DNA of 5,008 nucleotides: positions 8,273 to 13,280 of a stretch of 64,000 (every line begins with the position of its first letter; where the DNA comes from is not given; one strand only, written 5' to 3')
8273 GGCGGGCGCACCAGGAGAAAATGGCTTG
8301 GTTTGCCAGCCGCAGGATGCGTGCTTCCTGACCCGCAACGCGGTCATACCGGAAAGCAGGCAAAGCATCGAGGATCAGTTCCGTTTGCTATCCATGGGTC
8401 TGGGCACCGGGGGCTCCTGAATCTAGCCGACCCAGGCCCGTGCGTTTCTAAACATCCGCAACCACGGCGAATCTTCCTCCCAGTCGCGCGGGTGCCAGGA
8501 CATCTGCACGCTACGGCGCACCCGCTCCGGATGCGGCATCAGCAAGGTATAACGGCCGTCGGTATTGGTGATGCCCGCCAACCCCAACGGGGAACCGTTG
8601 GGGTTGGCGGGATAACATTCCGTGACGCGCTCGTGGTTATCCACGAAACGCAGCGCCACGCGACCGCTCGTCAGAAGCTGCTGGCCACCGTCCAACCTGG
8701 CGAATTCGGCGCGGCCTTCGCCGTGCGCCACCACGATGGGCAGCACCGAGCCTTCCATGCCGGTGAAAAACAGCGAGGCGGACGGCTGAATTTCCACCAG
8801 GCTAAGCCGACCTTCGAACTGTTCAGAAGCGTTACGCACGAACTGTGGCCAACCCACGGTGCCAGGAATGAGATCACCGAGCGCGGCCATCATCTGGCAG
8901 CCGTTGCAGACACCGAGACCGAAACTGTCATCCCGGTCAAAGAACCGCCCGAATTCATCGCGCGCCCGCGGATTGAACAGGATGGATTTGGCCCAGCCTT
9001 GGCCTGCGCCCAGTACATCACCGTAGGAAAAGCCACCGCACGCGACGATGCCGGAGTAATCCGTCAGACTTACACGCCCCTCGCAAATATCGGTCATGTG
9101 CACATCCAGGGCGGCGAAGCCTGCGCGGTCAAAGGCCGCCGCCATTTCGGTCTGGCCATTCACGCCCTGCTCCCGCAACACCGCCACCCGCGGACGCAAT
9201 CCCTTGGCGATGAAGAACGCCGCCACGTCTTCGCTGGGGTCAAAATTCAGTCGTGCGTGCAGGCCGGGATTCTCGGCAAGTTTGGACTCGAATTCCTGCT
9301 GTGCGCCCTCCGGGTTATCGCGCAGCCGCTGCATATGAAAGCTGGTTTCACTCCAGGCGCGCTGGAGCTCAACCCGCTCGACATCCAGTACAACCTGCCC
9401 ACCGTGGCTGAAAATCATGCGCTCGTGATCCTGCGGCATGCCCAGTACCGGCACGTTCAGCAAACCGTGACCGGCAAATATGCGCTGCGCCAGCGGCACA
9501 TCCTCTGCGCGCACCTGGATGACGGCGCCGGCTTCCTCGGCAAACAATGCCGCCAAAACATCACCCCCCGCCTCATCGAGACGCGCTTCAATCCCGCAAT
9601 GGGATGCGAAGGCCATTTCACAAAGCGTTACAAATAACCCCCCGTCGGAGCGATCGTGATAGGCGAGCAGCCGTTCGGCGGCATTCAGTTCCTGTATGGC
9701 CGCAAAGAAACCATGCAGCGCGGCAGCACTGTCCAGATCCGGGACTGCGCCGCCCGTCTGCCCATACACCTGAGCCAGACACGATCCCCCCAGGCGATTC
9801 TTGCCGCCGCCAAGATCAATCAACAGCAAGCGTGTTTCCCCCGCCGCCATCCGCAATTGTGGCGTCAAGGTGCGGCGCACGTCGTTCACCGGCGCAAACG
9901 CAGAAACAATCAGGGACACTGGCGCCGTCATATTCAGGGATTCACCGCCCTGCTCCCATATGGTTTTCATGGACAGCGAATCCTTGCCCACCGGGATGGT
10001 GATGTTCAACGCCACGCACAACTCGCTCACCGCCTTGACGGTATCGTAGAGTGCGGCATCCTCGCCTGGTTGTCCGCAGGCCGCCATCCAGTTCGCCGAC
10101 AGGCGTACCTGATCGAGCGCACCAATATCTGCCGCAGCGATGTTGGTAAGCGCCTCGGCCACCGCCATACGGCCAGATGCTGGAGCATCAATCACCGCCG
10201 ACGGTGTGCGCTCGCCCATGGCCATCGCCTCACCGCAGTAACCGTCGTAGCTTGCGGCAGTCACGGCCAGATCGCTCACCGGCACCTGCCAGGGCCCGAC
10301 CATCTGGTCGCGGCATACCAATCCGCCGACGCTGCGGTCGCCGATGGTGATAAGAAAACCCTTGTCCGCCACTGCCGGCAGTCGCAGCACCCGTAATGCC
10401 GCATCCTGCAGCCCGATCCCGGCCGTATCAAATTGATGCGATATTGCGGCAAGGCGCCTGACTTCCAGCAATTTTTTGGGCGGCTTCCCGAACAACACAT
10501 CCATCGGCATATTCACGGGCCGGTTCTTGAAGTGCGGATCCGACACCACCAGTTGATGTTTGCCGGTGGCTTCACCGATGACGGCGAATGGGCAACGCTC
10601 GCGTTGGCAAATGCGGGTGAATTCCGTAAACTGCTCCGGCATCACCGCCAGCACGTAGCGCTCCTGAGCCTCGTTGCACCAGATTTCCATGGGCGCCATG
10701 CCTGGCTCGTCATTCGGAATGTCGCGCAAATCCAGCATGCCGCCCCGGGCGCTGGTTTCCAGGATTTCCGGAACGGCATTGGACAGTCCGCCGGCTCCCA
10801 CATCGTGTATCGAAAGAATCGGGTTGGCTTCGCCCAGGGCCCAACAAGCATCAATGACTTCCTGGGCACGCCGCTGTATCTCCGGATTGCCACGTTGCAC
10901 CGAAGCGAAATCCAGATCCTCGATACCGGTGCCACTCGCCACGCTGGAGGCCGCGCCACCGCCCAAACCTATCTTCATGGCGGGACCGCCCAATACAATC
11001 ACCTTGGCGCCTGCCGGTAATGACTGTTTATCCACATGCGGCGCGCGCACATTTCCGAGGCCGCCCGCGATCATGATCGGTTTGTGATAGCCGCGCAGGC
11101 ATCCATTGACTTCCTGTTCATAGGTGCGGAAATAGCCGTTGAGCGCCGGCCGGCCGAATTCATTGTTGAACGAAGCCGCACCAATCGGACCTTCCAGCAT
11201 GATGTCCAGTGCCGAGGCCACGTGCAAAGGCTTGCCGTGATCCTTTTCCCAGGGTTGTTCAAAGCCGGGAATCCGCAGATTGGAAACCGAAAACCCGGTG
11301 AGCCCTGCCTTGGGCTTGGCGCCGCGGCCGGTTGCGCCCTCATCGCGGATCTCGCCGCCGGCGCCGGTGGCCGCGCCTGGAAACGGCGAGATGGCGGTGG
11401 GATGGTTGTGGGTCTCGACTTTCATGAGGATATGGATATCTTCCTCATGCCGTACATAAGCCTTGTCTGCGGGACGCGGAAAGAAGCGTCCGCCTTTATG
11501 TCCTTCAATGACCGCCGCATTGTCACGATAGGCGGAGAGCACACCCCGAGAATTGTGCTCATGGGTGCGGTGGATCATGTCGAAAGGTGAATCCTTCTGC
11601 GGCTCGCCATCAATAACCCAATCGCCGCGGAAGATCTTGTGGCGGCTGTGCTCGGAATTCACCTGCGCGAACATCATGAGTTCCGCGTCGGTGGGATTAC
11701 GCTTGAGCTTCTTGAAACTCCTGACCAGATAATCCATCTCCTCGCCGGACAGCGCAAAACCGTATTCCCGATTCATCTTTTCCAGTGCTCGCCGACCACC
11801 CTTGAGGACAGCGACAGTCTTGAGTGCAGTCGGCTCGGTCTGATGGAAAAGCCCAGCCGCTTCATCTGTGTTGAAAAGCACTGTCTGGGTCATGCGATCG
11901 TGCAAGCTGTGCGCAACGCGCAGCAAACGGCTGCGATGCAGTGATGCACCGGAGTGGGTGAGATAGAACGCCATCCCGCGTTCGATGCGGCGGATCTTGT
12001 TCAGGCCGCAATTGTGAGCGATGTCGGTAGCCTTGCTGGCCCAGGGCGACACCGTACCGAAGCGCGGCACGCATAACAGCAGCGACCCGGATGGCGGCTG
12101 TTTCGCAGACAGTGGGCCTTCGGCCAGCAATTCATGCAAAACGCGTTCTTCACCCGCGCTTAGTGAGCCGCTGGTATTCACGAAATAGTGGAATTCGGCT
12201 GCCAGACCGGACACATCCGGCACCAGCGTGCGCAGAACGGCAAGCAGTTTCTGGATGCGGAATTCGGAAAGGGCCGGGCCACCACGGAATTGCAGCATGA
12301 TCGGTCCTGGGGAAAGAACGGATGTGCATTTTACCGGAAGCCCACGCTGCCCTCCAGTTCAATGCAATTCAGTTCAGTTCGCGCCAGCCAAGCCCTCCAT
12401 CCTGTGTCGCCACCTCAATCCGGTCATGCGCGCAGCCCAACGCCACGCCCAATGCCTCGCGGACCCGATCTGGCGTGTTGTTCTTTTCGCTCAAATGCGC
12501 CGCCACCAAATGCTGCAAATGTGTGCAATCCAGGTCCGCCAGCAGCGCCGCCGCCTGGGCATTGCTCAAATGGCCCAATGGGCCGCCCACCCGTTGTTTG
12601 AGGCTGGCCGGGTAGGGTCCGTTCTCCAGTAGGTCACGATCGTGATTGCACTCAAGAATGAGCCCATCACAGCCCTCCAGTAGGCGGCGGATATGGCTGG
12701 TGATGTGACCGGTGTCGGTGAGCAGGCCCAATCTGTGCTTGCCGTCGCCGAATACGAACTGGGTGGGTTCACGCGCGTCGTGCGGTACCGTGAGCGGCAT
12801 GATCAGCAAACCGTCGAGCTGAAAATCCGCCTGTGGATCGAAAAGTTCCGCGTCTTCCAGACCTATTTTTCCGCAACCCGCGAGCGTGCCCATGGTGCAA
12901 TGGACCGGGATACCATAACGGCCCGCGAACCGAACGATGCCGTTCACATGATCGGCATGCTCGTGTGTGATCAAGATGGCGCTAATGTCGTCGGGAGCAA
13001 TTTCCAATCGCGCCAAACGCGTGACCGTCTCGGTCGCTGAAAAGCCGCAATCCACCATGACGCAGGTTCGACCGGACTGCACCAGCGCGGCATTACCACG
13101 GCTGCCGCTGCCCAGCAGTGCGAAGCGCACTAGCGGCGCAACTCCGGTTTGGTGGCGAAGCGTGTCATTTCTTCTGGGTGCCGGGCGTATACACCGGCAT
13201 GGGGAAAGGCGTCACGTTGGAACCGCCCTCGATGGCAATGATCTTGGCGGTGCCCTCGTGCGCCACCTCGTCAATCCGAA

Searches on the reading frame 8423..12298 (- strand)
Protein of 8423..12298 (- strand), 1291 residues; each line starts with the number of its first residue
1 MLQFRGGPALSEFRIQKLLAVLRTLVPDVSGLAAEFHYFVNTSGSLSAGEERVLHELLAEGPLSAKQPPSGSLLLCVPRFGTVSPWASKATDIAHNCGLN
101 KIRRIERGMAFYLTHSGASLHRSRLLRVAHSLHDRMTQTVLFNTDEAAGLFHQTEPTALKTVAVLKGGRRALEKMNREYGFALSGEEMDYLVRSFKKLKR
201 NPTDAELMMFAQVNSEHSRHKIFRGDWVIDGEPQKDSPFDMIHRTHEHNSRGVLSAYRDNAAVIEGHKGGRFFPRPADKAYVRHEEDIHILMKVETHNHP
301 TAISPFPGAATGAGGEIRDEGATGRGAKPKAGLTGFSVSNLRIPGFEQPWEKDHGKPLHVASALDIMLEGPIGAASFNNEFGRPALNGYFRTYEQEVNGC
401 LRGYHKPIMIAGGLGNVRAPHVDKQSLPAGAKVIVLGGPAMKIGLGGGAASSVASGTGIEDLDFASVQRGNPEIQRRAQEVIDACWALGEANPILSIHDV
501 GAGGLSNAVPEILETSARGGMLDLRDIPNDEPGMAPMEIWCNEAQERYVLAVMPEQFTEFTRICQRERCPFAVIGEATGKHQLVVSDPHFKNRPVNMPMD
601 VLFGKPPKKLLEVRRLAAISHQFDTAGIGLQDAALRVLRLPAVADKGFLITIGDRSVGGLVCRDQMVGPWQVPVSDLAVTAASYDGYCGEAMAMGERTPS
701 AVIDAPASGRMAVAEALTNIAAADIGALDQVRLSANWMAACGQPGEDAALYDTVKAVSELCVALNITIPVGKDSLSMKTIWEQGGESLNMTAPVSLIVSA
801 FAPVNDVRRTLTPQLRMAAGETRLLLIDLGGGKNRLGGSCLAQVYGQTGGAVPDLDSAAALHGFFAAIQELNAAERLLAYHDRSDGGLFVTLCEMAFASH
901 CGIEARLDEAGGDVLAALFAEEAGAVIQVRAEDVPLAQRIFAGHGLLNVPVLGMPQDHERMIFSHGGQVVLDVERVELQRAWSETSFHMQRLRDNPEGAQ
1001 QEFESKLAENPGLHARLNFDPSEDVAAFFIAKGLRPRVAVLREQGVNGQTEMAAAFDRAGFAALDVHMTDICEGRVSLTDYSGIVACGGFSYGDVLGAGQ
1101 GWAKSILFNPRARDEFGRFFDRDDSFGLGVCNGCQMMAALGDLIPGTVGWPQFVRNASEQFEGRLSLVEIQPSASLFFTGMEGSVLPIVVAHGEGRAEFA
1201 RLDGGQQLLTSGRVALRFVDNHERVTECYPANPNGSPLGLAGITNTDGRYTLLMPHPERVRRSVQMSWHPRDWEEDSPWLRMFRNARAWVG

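Call 23: search_protein_families(library=pfam, proteins=[window:8423-12298:-], max_evalue=0.00001)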
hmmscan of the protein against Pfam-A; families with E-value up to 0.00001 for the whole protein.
window:8423-12298:- (1291 aa): 5 families
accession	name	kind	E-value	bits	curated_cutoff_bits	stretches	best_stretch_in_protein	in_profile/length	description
PF13507.12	GATase_5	-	1.8e-103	345.6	27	1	1035-1290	1-260/260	CobB/CobQ-like glutamine amidotransferase domain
PF22689.1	FGAR-AT_PurM_N-like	-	2.1e-78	262.1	27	1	645-803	1-160/160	FGAR-AT PurM_N-like domain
PF02769.27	AIRS_C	-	8.8e-45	153.1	23.1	2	429-585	2-153/156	AIR synthase related protein, C-terminal domain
PF18076.6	FGAR-AT_N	-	4e-37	127.1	26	1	35-151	1-115/115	Formylglycinamide ribonucleotide amidotransferase N-terminal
PF18072.6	FGAR-AT_linker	-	3.6e-21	75.9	26.6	1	172-221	1-50/50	Formylglycinamide ribonucleotide amidotransferase linker domain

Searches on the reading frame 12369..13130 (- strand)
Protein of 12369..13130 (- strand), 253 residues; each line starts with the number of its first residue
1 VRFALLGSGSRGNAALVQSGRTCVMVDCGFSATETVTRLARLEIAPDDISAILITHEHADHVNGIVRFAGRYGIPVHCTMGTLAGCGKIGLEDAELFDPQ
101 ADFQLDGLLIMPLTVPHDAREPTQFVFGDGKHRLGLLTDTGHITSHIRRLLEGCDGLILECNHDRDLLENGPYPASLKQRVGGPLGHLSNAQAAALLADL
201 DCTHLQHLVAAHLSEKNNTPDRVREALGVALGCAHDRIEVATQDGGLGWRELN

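Call 23: search_protein_families(library=pfam, proteins=[window:12369-13130:-], max_evalue=0.00001)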
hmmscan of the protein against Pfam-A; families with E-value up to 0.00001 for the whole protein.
window:12369-13130:- (253 aa): 3 families
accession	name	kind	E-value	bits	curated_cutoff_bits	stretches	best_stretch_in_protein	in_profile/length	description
PF12706.13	Lactamase_B_2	-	7.1e-20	71.9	27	1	24-201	3-191/200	Beta-lactamase superfamily domain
PF00753.33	Lactamase_B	-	6.4e-17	62.6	22.7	1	11-148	5-136/196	Metallo-beta-lactamase superfamily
PF23023.1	Anti-Pycsar_Apyc1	-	3.4e-07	30.4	50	1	13-72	21-77/250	Anti-Pycsar protein Apyc1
